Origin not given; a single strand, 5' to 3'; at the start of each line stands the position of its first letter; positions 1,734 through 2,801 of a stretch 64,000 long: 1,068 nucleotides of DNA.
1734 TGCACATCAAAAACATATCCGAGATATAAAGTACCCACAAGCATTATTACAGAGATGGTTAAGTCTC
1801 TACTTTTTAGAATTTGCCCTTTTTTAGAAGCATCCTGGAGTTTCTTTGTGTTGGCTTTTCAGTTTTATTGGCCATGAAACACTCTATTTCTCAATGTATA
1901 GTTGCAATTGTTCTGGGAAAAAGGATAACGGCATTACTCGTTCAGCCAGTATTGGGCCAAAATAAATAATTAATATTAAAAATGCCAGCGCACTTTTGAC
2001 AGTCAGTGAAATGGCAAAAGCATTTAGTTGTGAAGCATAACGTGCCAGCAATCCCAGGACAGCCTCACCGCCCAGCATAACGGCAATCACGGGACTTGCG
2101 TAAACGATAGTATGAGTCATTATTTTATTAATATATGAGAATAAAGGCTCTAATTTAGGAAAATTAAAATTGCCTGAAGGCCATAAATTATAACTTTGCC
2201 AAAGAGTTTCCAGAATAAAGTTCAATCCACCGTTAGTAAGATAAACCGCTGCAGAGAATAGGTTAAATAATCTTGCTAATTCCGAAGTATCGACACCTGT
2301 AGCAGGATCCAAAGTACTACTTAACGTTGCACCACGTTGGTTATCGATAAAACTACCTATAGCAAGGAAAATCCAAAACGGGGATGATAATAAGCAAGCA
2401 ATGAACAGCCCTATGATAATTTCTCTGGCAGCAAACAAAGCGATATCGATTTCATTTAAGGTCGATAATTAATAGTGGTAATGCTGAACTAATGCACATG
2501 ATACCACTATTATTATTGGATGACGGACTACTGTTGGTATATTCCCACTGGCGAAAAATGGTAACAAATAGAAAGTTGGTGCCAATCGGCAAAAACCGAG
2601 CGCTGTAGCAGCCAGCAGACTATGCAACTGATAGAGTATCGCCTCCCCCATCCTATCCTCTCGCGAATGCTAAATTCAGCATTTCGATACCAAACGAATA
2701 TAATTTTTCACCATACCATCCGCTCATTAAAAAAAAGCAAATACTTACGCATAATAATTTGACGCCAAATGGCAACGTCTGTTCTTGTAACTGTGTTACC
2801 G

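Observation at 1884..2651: SctT (epaR) split by a single in-frame ochre codon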

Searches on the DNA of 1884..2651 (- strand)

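Call 4: search_dna_similar(query=window:1884-2651:-, collection=ecoli_genomes, mode=near, max_rows=40, rows=spread)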
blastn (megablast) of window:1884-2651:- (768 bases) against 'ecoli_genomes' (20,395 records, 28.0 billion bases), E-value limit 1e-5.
Records with a match: 3125; places in all: 3136; records where one place covers at least 80% of the query: 3100.
Genomes with a match: 3125 of 5426; with a place that covers at least 80% of the query: 3100. Places per genome that has any: lowest 1, median 1, highest 2. On chromosomes: 3136 places; on plasmids: 0.
Best place of each record, by identity: >=99% 655; 95-99% 2470.
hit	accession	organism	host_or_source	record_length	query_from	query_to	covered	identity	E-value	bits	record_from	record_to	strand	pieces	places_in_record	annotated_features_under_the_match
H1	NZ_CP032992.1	Escherichia coli strain W5-6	Jin River water W5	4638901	1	768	100%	99.9%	0e+0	1413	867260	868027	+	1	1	sctT: type III secretion system export apparatus subunit SctT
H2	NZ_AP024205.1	Escherichia coli strain TA8571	-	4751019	1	768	100%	99.7%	0e+0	1425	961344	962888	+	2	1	sctT: type III secretion system export apparatus subunit SctT | IS1 family transposase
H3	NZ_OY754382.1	Escherichia coli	-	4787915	1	768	100%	99.7%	0e+0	1408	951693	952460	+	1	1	sctT: type III secretion system export apparatus subunit SctT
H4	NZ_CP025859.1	Escherichia coli strain 504239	Homo sapiens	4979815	1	768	100%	99.2%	0e+0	1386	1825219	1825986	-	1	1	sctT: type III secretion system export apparatus subunit SctT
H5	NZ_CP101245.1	Escherichia coli strain EC21Z-097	Homo sapiens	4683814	1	768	100%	99.2%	0e+0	1386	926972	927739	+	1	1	sctT: type III secretion system export apparatus subunit SctT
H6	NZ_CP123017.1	Escherichia coli strain 19-7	Homo sapiens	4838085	1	768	100%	99.2%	0e+0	1386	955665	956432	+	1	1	sctT: type III secretion system export apparatus subunit SctT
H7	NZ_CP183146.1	Escherichia coli strain 455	Homo sapiens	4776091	1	768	100%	99.2%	0e+0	1386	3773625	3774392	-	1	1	sctT: type III secretion system export apparatus subunit SctT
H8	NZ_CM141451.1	Escherichia coli strain BDSF8-3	White kangaroo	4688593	1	768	100%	99.2%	0e+0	1386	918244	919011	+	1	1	sctT: type III secretion system export apparatus subunit SctT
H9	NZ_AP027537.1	Escherichia coli strain LR-46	Homo sapiens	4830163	1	768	100%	99.0%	0e+0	1375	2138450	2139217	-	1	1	sctT: type III secretion system export apparatus subunit SctT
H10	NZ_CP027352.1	Escherichia coli strain 2012C-4606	missing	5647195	1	768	100%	97.1%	0e+0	1297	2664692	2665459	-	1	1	sctT: type III secretion system export apparatus subunit SctT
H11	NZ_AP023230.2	Escherichia coli strain YJ4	Homo sapiens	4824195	1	768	100%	97.1%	0e+0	1297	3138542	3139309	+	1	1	sctT: type III secretion system export apparatus subunit SctT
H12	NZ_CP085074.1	Escherichia coli strain P21_SE1_04.20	Homo sapiens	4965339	1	768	100%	97.1%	0e+0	1297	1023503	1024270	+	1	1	sctT: type III secretion system export apparatus subunit SctT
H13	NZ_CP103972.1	Escherichia coli strain DLI.5a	marine sediment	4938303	1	768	100%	97.1%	0e+0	1297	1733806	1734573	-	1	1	sctT: type III secretion system export apparatus subunit SctT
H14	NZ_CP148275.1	Escherichia coli strain Z1323PEC0012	Dog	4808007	1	768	100%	97.1%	0e+0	1297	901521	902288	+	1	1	sctT: type III secretion system export apparatus subunit SctT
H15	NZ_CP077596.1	Escherichia coli O111:NM strain 08-4377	Homo sapiens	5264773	1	768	100%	97.1%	0e+0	1297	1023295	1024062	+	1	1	sctT: type III secretion system export apparatus subunit SctT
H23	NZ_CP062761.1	Escherichia coli O157:H7 strain Z887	Bovine Faeces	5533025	1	768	100%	97.0%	0e+0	1291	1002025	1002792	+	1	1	sctT: type III secretion system export apparatus subunit SctT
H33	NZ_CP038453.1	Escherichia coli strain EC-129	Homosapiens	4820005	1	768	100%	96.6%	0e+0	1275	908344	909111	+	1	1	sctT: type III secretion system export apparatus subunit SctT | EscU/YscU/HrcU family type III secretion system export apparatus ...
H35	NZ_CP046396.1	Escherichia coli strain ampC_0069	Homo sapiens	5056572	1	768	100%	96.4%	0e+0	1264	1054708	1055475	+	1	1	sctT: type III secretion system export apparatus subunit SctT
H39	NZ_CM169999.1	Escherichia coli strain N96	Tibetan Pig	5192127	1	768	100%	96.2%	0e+0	1258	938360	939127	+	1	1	sctT: type III secretion system export apparatus subunit SctT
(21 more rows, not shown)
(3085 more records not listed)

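Call 5: get_annotated_region(hit=H1, flank=3000)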
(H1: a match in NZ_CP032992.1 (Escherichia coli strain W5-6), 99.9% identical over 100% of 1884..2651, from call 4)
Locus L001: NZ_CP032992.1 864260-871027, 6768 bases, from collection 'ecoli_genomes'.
description: Escherichia coli strain W5-6 chromosome, complete genome
organism: Escherichia coli strain W5-6 (NCBI taxid 562)
replicon: chromosome; assembly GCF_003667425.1
host: -; source: Jin River water W5; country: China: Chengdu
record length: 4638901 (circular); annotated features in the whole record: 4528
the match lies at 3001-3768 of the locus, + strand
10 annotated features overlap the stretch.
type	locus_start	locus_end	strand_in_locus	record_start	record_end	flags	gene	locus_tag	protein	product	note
CDS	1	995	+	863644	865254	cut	-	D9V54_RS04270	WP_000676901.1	glycoside hydrolase family 15 protein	-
CDS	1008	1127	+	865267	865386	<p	-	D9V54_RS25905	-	type III secretion system needle length determinant, SpaN/EivJ family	incomplete; partial in the middle of a contig; missing N-terminus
CDS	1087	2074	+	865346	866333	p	-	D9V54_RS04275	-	YscQ/HrcQ family type III secretion apparatus protein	frameshifted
CDS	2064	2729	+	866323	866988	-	-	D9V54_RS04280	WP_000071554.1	EscR/YscR/HrcR family type III secretion system export apparatus protein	-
CDS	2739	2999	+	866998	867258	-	-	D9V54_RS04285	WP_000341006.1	EscS/YscS/HrcS family type III secretion system export apparatus protein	-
CDS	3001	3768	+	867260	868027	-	sctT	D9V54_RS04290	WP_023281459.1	type III secretion system export apparatus subunit SctT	-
CDS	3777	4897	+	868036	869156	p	-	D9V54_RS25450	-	EscU/YscU/HrcU family type III secretion system export apparatus switch protein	frameshifted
CDS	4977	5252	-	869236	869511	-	-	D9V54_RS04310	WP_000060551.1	hypothetical protein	-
CDS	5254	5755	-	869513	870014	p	-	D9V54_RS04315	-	helix-turn-helix transcriptional regulator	frameshifted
CDS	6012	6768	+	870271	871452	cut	-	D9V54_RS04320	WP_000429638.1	PrgH/EprH family type III secretion apparatus protein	-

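Call 6: get_annotated_region(hit=H23, flank=3000)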
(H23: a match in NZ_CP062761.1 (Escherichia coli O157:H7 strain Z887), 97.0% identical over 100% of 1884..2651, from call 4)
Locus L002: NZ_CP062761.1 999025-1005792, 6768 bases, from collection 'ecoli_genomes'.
description: Escherichia coli O157:H7 strain Z887 chromosome, complete genome
organism: Escherichia coli O157:H7 strain Z887 (NCBI taxid 83334)
replicon: chromosome; assembly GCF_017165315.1
host: -; source: Bovine Faeces; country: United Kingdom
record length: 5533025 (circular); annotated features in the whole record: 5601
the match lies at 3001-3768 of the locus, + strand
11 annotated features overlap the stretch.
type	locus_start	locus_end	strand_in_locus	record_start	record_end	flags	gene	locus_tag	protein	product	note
CDS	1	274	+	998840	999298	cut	-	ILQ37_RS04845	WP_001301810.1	type III secretion protein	-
CDS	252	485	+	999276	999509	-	-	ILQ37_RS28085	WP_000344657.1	hypothetical protein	-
CDS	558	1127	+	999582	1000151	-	-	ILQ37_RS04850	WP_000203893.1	SpaN/EivJ family type III secretion system needle length determinant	-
CDS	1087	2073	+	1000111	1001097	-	-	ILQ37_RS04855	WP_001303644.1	YscQ/HrcQ family type III secretion apparatus protein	-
CDS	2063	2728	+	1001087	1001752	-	-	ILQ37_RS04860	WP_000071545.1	EscR/YscR/HrcR family type III secretion system export apparatus protein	-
CDS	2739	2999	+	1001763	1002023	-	-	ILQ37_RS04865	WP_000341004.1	EscS/YscS/HrcS family type III secretion system export apparatus protein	-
CDS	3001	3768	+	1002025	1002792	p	sctT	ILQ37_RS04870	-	type III secretion system export apparatus subunit SctT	internal stop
CDS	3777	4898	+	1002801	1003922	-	-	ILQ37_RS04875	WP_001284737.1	EscU/YscU/HrcU family type III secretion system export apparatus switch protein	-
CDS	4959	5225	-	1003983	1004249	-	-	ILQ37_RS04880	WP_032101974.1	invasion protein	-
CDS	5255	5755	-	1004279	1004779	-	-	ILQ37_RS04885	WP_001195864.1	helix-turn-helix transcriptional regulator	-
CDS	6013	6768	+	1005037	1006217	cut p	-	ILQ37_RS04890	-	PrgH/EprH family type III secretion apparatus protein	frameshifted; internal stop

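Call 7: get_annotated_region(hit=H4, flank=3000)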
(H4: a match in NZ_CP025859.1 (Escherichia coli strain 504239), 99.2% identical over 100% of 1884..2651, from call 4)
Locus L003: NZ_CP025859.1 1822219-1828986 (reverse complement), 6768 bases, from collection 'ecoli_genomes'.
description: Escherichia coli strain 504239 chromosome, complete genome
organism: Escherichia coli strain 504239 (NCBI taxid 562)
replicon: chromosome; assembly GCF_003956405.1
host: Homo sapiens; source: stool; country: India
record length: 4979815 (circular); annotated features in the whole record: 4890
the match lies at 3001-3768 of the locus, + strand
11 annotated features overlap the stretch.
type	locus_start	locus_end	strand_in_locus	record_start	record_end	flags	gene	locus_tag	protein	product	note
CDS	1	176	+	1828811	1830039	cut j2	-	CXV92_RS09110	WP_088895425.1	IS3-like element IS2 family transposase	programmed frameshift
CDS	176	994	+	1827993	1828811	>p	-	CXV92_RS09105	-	hypothetical protein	incomplete; partial in the middle of a contig; missing N-terminus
CDS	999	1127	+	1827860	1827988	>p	-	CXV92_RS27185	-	type III secretion system needle length determinant, SpaN/EivJ family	incomplete; partial in the middle of a contig; missing N-terminus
CDS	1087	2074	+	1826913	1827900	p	-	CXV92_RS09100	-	YscQ/HrcQ family type III secretion apparatus protein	frameshifted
CDS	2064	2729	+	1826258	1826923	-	-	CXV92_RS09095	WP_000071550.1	EscR/YscR/HrcR family type III secretion system export apparatus protein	-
CDS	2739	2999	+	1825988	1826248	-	-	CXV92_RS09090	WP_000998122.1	EscS/YscS/HrcS family type III secretion system export apparatus protein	-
CDS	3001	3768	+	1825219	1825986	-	sctT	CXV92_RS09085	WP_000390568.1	type III secretion system export apparatus subunit SctT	-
CDS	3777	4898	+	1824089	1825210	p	-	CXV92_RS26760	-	EscU/YscU/HrcU family type III secretion system export apparatus switch protein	frameshifted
CDS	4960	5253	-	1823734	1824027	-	-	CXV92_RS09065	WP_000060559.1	invasion protein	-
CDS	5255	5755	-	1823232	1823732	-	-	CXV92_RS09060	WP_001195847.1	helix-turn-helix transcriptional regulator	-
CDS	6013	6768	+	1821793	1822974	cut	-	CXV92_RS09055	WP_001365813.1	PrgH/EprH family type III secretion apparatus protein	-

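Call 9: search_dna_similar(query=window:2434-2506:-, collection=ecoli_genomes, mode=near, max_rows=30, rows=best)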
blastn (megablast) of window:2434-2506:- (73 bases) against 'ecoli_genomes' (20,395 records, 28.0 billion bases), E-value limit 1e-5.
Records with a match: 3117; places in all: 3117; records where one place covers at least 80% of the query: 3115.
Genomes with a match: 3117 of 5426; with a place that covers at least 80% of the query: 3115. Places per genome that has any: lowest 1, median 1, highest 1. On chromosomes: 3117 places; on plasmids: 0.
Best place of each record, by identity: >=99% 1; 95-99% 1118; 90-95% 1998.
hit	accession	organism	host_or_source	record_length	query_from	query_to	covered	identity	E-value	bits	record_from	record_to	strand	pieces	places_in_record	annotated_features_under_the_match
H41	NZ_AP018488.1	Escherichia coli O157:H7 strain PV15-279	Homo sapiens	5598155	1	73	100%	98.6%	7e-28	130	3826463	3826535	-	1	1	sctT: type III secretion system export apparatus subunit SctT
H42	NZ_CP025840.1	Escherichia coli strain 214-4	Homo sapiens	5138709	1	73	100%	98.6%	7e-28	130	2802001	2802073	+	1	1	sctT: type III secretion system export apparatus subunit SctT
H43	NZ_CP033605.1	Escherichia coli O157:H7 strain TR01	Cattle carcass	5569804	1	73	100%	98.6%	7e-28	130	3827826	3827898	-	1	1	sctT: type III secretion system export apparatus subunit SctT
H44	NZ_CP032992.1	Escherichia coli strain W5-6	Jin River water W5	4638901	1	73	100%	98.6%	7e-28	130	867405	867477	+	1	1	sctT: type III secretion system export apparatus subunit SctT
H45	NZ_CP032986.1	Escherichia coli strain BE2-5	egret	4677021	1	73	100%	98.6%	7e-28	130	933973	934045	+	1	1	sctT: type III secretion system export apparatus subunit SctT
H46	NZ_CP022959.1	Escherichia coli ATCC 8739 strain ATCC 8739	stepwise adaptation to AgNO3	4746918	1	73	100%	98.6%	7e-28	130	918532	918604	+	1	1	sctT: type III secretion system export apparatus subunit SctT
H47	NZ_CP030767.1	Escherichia coli strain 2017C-4109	missing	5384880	1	73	100%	98.6%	7e-28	130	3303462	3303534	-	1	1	sctT: type III secretion system export apparatus subunit SctT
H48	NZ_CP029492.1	Escherichia coli strain HS30-1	Homo sapiens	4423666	1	73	100%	98.6%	7e-28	130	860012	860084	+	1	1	sctT: type III secretion system export apparatus subunit SctT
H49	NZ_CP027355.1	Escherichia coli strain 2013C-4991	Homo sapiens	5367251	1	73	100%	98.6%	7e-28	130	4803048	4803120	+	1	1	sctT: type III secretion system export apparatus subunit SctT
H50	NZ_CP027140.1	Escherichia coli strain AR_0369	missing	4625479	1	73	100%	98.6%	7e-28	130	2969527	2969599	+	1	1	sctT: type III secretion system export apparatus subunit SctT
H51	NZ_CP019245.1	Escherichia coli strain Combat13F7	Homo sapiens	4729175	1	73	100%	98.6%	7e-28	130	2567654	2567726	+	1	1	sctT: type III secretion system export apparatus subunit SctT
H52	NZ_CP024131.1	Escherichia coli strain 14EC007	clinical patient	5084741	1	73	100%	98.6%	7e-28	130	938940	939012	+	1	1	sctT: type III secretion system export apparatus subunit SctT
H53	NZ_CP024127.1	Escherichia coli strain 14EC001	clinical patient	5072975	1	73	100%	98.6%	7e-28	130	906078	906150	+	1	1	sctT: type III secretion system export apparatus subunit SctT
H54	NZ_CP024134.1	Escherichia coli strain 14EC017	clinical patient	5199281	1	73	100%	98.6%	7e-28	130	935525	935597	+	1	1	sctT: type III secretion system export apparatus subunit SctT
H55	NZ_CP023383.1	Escherichia coli strain 1223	canine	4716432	1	73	100%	98.6%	7e-28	130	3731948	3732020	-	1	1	sctT: type III secretion system export apparatus subunit SctT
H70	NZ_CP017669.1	Escherichia coli O157:H7 strain PA20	stool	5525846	1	73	100%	98.6%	7e-28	130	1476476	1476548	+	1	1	sctT: type III secretion system export apparatus subunit SctT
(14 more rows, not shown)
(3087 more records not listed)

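Call 11: search_dna_similar(query=window:2451-2491:-, collection=ecoli_genomes, mode=near, max_rows=20, max_evalue=10)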
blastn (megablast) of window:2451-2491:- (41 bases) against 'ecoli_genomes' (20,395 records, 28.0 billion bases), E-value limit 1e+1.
No match.

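Call 29: get_annotated_region(hit=H10, flank=100)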
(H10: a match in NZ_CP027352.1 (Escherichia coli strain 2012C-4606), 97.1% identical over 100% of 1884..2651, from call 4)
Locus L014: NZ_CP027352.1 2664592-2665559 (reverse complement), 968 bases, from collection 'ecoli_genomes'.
description: Escherichia coli strain 2012C-4606 chromosome, complete genome
organism: Escherichia coli strain 2012C-4606 (NCBI taxid 562)
replicon: chromosome; assembly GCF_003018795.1
host: missing; source: stool; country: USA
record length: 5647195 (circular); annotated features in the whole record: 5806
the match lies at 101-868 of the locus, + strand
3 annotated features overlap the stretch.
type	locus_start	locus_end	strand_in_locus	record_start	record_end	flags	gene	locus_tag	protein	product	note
CDS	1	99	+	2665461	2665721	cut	-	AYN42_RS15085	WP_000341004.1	EscS/YscS/HrcS family type III secretion system export apparatus protein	-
CDS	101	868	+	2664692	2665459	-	sctT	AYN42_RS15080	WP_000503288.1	type III secretion system export apparatus subunit SctT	-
CDS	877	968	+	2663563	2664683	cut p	-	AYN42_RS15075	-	EscU/YscU/HrcU family type III secretion system export apparatus switch protein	frameshifted; internal stop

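Call 30: get_annotated_region(hit=H33, flank=100)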
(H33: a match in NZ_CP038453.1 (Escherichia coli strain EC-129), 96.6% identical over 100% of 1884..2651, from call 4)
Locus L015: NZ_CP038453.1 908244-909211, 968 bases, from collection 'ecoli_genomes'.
description: Escherichia coli strain EC-129 chromosome, complete genome
organism: Escherichia coli strain EC-129 (NCBI taxid 562)
replicon: chromosome; assembly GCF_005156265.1
host: Homosapiens; source: -; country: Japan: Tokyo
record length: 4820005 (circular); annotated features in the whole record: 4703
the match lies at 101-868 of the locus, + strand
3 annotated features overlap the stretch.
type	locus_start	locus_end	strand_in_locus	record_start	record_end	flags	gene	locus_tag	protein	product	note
CDS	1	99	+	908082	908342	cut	-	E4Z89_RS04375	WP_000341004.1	EscS/YscS/HrcS family type III secretion system export apparatus protein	-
CDS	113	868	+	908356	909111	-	sctT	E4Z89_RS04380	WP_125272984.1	type III secretion system export apparatus subunit SctT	-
CDS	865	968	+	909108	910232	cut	-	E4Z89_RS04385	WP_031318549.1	EscU/YscU/HrcU family type III secretion system export apparatus switch protein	-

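Call 31: get_annotated_region(hit=H35, flank=100)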
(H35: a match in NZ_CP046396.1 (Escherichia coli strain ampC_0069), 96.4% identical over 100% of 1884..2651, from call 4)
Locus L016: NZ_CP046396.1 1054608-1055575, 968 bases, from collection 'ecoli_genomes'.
description: Escherichia coli strain ampC_0069 chromosome, complete genome
organism: Escherichia coli strain ampC_0069 (NCBI taxid 562)
replicon: chromosome; assembly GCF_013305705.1
host: Homo sapiens; source: missing; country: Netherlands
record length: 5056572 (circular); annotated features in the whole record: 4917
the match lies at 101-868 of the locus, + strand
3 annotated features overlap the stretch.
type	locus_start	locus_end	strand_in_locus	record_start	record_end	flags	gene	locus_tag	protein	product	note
CDS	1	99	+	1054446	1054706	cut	-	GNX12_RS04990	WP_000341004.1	EscS/YscS/HrcS family type III secretion system export apparatus protein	-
CDS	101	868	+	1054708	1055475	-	sctT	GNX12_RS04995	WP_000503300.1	type III secretion system export apparatus subunit SctT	-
CDS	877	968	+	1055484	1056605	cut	-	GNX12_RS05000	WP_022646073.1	EscU/YscU/HrcU family type III secretion system export apparatus switch protein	-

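Call 32: get_annotated_region(hit=H39, flank=100)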
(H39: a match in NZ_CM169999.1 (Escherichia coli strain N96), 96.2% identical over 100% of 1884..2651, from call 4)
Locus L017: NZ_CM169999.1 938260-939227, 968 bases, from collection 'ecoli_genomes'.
description: Escherichia coli strain N96 chromosome, whole genome shotgun sequence
organism: Escherichia coli strain N96 (NCBI taxid 562)
replicon: chromosome; assembly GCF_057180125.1
host: Tibetan Pig; source: feces; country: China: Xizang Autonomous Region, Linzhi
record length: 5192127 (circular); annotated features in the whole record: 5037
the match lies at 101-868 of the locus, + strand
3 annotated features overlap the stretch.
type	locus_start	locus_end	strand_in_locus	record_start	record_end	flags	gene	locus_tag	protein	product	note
CDS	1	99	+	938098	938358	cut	-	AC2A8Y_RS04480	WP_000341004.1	EscS/YscS/HrcS family type III secretion system export apparatus protein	-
CDS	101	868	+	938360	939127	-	sctT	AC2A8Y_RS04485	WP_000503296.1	type III secretion system export apparatus subunit SctT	-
CDS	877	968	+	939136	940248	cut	-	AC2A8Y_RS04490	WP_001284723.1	EscU/YscU/HrcU family type III secretion system export apparatus switch protein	-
